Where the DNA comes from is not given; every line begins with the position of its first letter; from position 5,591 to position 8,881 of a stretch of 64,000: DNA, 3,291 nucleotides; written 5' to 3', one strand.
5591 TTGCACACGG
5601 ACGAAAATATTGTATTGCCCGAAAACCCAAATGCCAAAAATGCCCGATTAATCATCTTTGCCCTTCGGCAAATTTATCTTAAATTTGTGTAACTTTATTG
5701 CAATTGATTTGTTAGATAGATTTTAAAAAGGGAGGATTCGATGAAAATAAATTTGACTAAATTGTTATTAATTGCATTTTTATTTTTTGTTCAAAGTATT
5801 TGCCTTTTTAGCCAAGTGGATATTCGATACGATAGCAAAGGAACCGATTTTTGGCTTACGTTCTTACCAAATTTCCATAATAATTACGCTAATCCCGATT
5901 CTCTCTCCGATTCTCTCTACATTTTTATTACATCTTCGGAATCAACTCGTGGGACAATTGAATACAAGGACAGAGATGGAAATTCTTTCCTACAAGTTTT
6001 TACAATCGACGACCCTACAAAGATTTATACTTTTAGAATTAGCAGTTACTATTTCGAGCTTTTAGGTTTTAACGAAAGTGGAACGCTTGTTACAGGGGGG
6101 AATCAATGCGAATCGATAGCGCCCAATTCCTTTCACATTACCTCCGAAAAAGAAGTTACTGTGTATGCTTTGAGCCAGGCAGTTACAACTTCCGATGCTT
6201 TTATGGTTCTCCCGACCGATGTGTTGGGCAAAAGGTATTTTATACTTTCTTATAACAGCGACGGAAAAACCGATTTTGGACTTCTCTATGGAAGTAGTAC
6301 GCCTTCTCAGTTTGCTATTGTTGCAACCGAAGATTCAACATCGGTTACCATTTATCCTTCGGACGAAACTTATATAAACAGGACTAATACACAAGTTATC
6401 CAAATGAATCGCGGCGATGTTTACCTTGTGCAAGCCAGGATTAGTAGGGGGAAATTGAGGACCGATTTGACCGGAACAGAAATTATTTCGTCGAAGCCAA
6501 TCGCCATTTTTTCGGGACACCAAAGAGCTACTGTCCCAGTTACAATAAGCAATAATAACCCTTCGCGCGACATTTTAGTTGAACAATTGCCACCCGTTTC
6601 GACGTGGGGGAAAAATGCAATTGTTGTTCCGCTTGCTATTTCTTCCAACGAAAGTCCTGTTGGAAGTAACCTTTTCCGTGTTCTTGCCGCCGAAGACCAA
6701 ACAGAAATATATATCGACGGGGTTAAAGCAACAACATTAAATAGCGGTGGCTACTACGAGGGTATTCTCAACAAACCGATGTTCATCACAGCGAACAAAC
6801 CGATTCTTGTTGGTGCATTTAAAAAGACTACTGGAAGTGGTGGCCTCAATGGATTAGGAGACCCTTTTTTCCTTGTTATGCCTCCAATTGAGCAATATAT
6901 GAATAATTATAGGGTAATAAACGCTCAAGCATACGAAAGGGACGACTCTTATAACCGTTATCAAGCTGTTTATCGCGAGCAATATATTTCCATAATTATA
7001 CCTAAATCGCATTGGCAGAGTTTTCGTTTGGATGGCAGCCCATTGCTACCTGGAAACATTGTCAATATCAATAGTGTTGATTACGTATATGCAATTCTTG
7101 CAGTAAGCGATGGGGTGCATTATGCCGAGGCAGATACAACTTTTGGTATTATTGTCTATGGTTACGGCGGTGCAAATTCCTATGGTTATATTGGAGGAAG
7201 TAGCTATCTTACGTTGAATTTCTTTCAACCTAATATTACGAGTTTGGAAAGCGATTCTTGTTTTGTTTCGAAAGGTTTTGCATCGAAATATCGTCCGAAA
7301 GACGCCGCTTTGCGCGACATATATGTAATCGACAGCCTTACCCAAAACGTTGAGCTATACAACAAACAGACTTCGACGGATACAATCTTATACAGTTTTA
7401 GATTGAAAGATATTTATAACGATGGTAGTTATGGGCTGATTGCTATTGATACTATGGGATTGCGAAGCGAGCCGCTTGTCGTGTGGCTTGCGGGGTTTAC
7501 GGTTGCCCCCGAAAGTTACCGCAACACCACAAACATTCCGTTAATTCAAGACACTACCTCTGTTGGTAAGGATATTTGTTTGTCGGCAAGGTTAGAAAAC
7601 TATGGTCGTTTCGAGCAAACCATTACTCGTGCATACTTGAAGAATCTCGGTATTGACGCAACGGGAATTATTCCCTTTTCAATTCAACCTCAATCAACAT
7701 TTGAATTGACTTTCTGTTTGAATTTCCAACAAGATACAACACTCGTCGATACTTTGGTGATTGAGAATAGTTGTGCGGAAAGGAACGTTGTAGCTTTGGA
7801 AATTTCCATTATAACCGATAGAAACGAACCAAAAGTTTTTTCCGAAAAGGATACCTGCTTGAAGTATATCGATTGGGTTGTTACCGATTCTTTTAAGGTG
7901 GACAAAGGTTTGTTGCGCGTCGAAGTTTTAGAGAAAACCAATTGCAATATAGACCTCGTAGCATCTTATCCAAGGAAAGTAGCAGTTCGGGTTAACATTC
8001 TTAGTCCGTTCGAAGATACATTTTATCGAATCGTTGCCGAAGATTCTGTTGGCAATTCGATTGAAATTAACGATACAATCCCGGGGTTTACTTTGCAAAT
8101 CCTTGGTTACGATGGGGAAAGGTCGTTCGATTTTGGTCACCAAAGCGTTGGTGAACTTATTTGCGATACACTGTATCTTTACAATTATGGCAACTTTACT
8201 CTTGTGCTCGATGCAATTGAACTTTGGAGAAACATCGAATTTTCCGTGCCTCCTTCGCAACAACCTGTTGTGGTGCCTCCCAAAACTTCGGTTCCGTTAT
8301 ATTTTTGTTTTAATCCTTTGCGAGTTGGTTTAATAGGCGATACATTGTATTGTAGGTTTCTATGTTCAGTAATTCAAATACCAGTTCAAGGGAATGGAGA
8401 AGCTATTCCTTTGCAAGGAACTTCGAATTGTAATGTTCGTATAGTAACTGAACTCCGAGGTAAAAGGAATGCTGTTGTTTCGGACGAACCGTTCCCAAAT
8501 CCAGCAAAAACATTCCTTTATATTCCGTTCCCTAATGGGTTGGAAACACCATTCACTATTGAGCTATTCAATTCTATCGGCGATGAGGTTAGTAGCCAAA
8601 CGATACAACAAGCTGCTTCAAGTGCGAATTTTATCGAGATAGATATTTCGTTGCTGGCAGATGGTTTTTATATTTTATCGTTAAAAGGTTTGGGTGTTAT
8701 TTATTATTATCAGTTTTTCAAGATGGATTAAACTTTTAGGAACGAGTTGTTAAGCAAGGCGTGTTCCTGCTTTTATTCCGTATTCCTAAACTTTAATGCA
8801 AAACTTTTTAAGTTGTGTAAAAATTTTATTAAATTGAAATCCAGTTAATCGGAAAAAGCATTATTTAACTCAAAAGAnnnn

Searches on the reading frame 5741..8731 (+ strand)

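Call 79: search_protein_families(library=pfam, proteins=[window:5741-8731:+], max_evalue=0.000001)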
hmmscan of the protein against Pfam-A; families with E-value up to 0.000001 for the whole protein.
window:5741-8731:+ (996 aa): 2 families
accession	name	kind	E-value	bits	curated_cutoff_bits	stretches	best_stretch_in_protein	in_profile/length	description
PF17517.7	IgGFc_binding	-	5.7e-66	223.2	25.6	1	152-474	1-297/297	IgGFc binding protein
PF18962.6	Por_Secre_tail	-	3.2e-08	34.2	27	1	918-982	2-63/75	Secretion system C-terminal sorting domain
